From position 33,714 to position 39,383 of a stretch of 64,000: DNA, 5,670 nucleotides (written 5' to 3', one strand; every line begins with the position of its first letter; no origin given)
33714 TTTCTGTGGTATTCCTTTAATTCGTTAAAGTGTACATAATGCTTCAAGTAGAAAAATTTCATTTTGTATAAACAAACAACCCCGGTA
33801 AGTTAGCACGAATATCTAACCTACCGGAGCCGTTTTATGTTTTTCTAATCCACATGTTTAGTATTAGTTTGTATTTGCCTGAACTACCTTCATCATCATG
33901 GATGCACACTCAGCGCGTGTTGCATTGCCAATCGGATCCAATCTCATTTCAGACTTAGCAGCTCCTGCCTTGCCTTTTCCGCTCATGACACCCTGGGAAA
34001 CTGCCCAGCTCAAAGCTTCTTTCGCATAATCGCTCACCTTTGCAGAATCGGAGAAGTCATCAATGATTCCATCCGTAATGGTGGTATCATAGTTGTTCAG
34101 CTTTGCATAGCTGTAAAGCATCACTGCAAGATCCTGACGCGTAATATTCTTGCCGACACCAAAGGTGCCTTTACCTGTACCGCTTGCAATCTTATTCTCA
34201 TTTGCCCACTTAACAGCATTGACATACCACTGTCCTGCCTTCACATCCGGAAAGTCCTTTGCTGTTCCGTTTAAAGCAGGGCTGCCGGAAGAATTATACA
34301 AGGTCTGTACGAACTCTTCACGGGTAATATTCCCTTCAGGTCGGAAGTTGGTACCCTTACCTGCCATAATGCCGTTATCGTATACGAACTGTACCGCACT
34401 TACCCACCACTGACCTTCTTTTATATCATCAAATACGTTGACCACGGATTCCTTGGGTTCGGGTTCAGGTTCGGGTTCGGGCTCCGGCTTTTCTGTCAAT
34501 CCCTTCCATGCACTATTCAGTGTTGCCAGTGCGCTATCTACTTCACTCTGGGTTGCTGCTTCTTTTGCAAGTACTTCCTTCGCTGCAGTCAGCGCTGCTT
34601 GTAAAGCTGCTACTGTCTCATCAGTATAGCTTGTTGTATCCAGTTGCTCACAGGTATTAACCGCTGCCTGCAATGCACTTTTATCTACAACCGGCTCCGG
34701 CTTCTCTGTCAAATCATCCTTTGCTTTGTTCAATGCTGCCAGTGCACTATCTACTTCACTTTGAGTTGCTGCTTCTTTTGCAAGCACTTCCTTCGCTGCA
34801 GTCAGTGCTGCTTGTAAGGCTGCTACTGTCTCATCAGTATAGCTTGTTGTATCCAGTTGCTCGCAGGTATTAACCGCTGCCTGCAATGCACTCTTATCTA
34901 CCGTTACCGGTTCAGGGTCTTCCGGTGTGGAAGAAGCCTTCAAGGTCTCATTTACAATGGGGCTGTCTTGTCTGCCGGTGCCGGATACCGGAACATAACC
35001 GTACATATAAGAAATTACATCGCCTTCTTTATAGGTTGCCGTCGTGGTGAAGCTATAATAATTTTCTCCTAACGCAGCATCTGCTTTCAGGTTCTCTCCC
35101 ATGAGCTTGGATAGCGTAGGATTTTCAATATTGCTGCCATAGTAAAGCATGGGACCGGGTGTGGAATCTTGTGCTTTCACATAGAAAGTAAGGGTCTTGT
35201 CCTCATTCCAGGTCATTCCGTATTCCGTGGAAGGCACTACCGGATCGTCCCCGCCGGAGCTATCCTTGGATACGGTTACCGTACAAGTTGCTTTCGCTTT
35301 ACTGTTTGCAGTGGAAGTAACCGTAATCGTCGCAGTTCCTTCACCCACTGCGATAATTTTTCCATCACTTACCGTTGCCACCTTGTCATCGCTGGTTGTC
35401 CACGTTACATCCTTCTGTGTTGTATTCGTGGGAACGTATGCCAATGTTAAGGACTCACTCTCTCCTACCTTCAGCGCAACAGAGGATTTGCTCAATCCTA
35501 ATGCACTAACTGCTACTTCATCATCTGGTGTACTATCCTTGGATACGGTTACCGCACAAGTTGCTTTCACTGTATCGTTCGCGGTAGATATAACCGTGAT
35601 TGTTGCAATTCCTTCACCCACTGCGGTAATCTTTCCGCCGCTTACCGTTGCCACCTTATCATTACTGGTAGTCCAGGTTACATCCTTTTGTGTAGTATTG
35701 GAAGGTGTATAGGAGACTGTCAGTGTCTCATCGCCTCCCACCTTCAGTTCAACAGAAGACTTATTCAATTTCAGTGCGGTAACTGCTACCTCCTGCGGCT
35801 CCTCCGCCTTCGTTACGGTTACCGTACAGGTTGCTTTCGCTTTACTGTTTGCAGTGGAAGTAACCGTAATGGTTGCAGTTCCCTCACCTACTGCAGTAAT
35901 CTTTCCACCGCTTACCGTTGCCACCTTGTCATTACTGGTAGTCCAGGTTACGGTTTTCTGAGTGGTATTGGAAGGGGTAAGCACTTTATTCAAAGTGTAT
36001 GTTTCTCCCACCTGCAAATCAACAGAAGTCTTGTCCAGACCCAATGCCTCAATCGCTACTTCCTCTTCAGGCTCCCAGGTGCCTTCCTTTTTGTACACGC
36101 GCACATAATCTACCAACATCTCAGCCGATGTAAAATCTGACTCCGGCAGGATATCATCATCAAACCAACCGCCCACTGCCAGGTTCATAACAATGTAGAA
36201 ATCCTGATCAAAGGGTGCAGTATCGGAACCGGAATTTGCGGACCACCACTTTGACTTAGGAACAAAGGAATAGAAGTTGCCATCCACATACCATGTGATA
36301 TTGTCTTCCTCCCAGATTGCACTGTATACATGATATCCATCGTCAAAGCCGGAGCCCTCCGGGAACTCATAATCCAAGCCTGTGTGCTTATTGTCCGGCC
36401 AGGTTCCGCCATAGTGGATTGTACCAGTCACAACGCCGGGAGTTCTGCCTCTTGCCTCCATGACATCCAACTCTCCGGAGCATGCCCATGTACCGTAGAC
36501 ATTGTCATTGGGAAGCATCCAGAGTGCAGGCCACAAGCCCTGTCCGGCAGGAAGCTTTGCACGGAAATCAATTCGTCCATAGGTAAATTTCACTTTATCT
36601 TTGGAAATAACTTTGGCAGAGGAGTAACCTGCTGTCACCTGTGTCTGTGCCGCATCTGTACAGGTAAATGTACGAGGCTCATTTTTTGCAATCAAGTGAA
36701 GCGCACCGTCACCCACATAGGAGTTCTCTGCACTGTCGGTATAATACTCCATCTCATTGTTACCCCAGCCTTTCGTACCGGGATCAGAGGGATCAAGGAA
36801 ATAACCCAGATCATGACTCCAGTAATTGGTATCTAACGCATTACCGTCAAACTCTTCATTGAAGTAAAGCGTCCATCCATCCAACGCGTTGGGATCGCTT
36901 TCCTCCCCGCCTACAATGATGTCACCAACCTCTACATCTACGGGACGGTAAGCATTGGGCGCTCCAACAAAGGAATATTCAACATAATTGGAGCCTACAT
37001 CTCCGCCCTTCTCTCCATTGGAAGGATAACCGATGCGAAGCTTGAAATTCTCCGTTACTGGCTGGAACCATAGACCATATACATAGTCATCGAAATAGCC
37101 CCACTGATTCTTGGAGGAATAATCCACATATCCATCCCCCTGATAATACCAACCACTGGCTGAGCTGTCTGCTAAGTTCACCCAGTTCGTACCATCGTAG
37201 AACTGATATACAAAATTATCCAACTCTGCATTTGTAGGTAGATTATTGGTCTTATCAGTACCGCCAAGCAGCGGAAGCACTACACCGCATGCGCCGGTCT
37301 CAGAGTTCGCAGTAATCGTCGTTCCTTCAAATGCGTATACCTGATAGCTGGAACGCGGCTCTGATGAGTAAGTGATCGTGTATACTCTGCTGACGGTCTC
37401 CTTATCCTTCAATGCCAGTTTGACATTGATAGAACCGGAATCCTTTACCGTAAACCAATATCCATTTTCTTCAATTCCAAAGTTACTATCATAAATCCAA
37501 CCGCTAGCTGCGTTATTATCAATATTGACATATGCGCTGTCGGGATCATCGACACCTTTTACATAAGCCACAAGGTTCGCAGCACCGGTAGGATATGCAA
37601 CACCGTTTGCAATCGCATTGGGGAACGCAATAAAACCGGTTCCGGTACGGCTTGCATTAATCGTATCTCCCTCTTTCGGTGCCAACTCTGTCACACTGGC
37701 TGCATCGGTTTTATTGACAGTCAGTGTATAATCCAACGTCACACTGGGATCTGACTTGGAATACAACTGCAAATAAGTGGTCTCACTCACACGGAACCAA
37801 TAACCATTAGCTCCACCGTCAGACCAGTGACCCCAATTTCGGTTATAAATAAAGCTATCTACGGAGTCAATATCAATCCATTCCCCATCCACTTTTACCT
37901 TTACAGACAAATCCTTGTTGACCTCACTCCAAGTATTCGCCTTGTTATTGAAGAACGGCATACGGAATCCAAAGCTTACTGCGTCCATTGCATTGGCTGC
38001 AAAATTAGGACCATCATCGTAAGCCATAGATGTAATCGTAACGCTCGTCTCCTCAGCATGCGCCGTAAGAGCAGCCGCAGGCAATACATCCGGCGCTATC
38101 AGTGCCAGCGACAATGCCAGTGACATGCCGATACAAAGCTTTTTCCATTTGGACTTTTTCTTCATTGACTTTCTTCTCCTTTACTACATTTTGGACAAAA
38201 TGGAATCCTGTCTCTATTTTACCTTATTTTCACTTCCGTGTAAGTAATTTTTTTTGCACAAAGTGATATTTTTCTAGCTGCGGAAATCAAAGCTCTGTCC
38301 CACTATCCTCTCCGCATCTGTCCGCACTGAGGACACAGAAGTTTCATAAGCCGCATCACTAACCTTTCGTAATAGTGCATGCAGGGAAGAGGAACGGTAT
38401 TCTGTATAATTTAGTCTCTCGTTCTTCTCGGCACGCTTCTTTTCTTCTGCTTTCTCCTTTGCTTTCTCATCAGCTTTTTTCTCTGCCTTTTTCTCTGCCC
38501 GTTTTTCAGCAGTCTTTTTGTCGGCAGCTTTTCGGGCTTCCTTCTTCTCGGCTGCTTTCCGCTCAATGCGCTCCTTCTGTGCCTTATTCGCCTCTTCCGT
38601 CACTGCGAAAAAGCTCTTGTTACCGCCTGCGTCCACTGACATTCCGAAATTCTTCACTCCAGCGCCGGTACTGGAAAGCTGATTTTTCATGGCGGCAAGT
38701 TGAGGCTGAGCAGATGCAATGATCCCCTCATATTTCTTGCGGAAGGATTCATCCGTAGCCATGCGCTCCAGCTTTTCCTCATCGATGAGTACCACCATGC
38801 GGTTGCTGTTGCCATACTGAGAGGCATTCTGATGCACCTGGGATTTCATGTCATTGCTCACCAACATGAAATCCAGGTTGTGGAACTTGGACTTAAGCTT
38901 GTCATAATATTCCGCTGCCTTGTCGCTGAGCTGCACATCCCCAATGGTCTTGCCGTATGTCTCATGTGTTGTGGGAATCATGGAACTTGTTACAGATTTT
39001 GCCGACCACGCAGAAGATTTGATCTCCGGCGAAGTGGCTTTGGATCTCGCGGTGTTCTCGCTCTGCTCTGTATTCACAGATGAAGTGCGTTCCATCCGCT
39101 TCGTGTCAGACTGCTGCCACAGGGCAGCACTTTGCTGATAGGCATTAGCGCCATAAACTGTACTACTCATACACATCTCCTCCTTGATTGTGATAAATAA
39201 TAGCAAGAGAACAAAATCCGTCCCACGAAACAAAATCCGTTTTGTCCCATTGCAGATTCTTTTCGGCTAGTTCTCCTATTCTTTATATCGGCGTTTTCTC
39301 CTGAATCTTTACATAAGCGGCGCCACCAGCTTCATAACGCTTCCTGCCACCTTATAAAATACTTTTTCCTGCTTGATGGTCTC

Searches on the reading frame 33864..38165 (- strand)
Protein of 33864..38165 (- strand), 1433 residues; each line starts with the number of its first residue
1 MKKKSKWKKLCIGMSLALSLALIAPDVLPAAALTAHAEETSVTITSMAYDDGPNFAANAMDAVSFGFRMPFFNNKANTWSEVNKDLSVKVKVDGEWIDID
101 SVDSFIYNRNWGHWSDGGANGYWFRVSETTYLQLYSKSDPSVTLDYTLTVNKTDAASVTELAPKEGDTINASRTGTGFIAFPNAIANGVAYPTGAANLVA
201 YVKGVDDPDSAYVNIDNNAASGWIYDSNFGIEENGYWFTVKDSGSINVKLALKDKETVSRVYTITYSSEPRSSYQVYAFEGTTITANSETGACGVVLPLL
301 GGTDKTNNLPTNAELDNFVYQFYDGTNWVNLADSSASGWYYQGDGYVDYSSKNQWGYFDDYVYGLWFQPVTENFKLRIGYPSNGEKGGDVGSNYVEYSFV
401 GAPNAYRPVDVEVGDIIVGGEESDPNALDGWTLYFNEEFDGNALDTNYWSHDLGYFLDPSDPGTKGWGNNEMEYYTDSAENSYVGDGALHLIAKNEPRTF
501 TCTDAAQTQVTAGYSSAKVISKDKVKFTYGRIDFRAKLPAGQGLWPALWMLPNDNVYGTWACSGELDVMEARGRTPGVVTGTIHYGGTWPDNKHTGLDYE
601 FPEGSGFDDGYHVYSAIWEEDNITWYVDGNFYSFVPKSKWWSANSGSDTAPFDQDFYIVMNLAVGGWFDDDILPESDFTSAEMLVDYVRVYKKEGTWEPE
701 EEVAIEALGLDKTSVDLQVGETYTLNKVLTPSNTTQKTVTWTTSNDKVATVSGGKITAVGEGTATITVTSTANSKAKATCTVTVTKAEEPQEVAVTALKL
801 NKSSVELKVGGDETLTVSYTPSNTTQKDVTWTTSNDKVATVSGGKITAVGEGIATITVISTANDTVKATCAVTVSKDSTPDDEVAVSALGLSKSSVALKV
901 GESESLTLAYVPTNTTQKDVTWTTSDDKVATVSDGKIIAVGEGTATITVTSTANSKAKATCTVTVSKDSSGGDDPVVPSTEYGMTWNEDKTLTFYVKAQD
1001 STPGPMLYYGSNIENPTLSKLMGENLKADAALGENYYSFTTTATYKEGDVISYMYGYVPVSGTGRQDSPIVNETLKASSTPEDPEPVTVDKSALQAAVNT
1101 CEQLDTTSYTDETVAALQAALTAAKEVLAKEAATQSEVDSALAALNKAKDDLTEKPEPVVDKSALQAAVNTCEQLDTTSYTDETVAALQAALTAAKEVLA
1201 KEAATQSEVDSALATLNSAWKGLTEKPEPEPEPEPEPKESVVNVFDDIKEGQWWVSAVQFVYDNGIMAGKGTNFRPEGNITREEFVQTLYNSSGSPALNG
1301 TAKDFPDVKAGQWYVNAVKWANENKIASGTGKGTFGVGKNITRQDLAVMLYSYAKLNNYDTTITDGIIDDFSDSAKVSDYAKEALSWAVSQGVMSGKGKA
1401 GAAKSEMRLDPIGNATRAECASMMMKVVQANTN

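Call 8: search_protein_families(library=pfam, proteins=[window:33864-38165:-], max_evalue=0.001)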
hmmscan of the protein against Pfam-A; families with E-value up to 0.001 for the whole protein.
window:33864-38165:- (1433 aa): 6 families
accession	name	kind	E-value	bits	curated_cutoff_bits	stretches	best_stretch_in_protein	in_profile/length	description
PF02368.24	Big_2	-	3.7e-33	113.8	22.8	3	710-779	7-78/79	Bacterial Ig-like domain (group 2)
PF00395.25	SLH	-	1.9e-27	95.4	20.8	2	1245-1285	2-43/44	S-layer homology domain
PF00722.28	Glyco_hydro_16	-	1.8e-18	67.1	22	1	504-654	28-148/175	Glycosyl hydrolases family 16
PF07554.19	FIVAR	-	6.5e-17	62.4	29.2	2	1090-1153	1-71/71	FIVAR domain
PF21461.3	HL_N-beta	-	4.2e-11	42.9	27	1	916-958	10-51/57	Hyaluronate lyase, N-terminal beta-sheet domain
PF23486.1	Ig_TMEM132_5th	-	0.00044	20.8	28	0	923-968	89-135/137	TMEM132 fifth domain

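Call 23: search_protein_families(library=ncbifam, proteins=[window:33864-38165:-], max_evalue=0.001)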
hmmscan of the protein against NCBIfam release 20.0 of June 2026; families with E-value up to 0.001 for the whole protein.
window:33864-38165:- (1433 aa): 7 families
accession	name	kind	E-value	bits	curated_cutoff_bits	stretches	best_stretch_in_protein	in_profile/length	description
NF047897.1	LctobiosidLnbX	equivalog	2.2e-25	88.8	2500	2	1155-1239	1410-1494/1498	lacto-N-biosidase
NF052454.1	BtaGlycanEglC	equivalog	1.2e-22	80.5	700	1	444-692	238-457/459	endo-1,3-1,4-beta-glycanase EglC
NF033190.2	inl_like_NEAT_1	exception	2.3e-14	52.6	1275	1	1304-1431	581-694/754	NEAT domain-containing leucine-rich repeat protein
NF041578.1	betaarabinsidaseHypBA2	equivalog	3.3e-14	51.3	3200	2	1041-1152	1598-1708/1709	beta-L-arabinobiosidase HypBA2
NF046019.1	ZmpB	exception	2.6e-12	44.8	3000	2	1086-1156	541-614/1969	zinc metalloprotease B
NF041449.1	K_carrageenase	equivalog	0.00046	19.4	350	0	609-692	202-282/283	kappa-carrageenase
TIGR04320.1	Surf_Exclu_PgrA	domain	0.00072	19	70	1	1032-1155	216-334/360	SEC10/PgrA surface exclusion domain-containing protein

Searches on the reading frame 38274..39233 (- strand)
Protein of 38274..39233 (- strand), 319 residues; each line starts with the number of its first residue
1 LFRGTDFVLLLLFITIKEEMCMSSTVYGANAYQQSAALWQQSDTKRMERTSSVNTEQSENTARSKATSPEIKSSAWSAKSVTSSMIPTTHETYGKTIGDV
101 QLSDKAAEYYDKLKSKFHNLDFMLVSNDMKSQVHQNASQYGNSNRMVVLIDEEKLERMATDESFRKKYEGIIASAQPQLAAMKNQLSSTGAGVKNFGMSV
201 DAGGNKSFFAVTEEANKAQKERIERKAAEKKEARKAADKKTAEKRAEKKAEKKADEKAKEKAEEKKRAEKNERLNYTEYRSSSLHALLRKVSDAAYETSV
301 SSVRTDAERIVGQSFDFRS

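Call 7: search_protein_families(library=pfam, proteins=[window:38274-39233:-], max_evalue=0.001)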
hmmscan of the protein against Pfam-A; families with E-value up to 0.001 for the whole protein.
window:38274-39233:- (319 aa): 1 family
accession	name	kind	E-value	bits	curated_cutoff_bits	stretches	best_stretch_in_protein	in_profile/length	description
PF19498.4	DUF6033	-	2e-68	230.7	25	1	100-318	1-204/205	Protein of unknown function (DUF6033)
